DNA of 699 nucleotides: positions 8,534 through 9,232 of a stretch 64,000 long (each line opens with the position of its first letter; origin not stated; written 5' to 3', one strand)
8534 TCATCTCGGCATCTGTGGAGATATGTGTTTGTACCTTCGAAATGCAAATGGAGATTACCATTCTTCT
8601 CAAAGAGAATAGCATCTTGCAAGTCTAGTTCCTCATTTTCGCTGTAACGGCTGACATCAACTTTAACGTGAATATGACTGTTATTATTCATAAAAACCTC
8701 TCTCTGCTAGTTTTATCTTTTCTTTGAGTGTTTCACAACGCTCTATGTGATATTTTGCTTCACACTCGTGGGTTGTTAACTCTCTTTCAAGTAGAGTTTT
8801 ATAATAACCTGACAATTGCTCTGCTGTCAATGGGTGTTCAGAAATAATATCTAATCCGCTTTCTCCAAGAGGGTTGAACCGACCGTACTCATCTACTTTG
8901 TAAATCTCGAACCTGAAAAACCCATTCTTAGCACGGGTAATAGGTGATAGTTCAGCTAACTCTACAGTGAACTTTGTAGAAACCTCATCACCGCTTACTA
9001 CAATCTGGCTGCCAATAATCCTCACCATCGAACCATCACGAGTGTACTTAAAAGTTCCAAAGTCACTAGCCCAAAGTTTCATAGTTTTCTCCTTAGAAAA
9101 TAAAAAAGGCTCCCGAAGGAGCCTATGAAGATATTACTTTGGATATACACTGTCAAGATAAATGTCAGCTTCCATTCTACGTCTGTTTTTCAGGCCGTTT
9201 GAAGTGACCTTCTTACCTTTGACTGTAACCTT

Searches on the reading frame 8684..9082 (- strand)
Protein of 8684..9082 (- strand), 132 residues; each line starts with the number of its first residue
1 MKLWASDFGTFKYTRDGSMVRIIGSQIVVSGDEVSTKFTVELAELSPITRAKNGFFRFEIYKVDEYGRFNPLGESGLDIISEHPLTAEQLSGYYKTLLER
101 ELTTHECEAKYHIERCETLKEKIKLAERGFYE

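Call 14: search_protein_families(library=pfam, proteins=[window:8684-9082:-], max_evalue=1)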
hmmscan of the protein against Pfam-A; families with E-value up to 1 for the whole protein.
window:8684-9082:- (132 aa): 1 family
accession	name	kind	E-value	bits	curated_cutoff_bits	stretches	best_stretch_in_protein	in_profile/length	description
PF10231.14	COA8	-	0.2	12.2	27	1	82-106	72-96/122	Cytochrome c oxidase assembly factor 8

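Call 15: search_protein_families(library=phrogs, proteins=[window:8684-9082:-], max_evalue=0.01)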
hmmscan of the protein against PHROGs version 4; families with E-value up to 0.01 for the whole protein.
window:8684-9082:- (132 aa): 1 family
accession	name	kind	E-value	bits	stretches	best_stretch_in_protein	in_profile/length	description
phrog_4266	-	unknown function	7.9e-68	227.6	1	1-132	1-132/132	-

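Call 18: list_cluster_members(proteins=[window:8488-8691:-, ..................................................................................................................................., window:8684-9082:-, window:7992-8285:-])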
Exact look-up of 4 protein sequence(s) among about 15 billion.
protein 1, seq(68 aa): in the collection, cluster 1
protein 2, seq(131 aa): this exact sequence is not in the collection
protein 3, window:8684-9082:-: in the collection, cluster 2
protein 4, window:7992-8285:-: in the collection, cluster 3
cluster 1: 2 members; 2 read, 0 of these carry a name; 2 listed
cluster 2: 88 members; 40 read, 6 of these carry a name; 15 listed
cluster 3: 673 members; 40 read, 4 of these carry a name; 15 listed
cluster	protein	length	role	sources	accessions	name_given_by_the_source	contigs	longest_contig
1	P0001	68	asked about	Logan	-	-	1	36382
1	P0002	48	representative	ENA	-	-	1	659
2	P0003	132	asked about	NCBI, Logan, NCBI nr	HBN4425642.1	TPA: hypothetical protein L2O37_003926 [Escherichia coli O25b:H4-ST131] | hypothetical protein [Escherichia coli O25b:H4-ST131]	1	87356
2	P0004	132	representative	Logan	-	-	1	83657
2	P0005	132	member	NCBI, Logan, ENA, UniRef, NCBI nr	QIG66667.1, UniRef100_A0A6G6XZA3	hypothetical protein mio_118 [Escherichia phage mio] | Uncharacterized protein n=1 Tax=Escherichia phage mio TaxID=2696419 RepID=A0A6G6XZA3_9CAUD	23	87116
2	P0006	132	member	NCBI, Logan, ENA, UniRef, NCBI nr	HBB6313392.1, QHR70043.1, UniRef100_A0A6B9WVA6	hypothetical protein pinkbiff_48 [Escherichia phage pinkbiff] | Uncharacterized protein n=1 Tax=Escherichia phage pinkbiff TaxID=2696440 ...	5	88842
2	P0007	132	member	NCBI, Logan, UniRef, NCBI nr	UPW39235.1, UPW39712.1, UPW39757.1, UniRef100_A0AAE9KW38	hypothetical protein ESCO45_00112 [Escherichia phage vB_EcoM_ESCO45] | Uncharacterized protein n=2 Tax=Felixounavirus TaxID=1198140 RepID=A0AAE9KW38_9CAUD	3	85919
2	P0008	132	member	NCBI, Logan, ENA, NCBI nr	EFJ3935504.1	hypothetical protein HIM54_004779 [Escherichia coli] | hypothetical protein [Escherichia coli]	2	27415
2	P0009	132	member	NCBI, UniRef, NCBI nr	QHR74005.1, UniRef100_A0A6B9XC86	hypothetical protein allfine_51 [Escherichia phage allfine] | Uncharacterized protein n=1 Tax=Escherichia phage allfine TaxID=2696380 ...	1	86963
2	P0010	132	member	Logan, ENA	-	-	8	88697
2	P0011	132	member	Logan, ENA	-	-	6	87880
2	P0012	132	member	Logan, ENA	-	-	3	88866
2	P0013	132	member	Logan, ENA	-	-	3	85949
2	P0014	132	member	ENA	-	-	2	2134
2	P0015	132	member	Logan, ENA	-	-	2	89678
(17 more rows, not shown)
